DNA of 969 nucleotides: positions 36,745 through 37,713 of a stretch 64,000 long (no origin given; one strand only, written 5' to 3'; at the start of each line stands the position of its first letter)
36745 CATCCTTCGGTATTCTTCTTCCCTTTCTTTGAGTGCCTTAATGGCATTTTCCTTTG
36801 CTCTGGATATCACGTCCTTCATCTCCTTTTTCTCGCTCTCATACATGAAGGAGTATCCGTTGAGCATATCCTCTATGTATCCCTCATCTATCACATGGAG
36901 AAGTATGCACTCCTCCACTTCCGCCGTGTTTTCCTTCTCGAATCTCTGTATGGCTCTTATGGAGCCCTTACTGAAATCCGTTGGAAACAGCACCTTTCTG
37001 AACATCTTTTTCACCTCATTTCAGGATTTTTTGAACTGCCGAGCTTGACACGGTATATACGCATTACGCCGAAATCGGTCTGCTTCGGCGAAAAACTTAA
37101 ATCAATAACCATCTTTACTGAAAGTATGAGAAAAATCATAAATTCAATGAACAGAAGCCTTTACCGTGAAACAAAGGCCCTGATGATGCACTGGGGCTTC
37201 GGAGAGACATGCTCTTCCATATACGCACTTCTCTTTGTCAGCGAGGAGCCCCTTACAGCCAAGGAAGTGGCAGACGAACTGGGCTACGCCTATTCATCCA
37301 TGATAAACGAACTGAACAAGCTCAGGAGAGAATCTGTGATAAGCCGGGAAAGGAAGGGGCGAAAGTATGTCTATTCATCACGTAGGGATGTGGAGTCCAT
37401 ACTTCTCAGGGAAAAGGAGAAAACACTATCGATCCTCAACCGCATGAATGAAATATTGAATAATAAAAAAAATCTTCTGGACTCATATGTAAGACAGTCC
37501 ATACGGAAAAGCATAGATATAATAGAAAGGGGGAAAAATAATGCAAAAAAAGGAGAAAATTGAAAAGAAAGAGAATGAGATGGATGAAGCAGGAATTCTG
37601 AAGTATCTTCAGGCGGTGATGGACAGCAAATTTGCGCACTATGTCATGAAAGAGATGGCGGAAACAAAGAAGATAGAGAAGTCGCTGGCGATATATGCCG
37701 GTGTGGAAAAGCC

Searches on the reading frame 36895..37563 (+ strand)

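Call 27: search_protein_families(library=pfam, proteins=[window:36895-37563:+], max_evalue=0.001)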
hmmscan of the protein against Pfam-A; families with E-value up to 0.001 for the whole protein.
window:36895-37563:+ (222 aa): 3 families
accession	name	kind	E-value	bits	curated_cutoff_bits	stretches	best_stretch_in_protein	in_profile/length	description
PF01978.25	TrmB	-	6.8e-05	23.1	25.6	1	99-161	3-63/68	Sugar-specific transcriptional regulator TrmB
PF03965.22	Penicillinase_R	-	0.00031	21.5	22.6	1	116-178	14-80/115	Penicillinase repressor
PF13545.12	HTH_Crp_2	-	0.00047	20.5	27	1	119-153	22-55/70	Crp-like helix-turn-helix domain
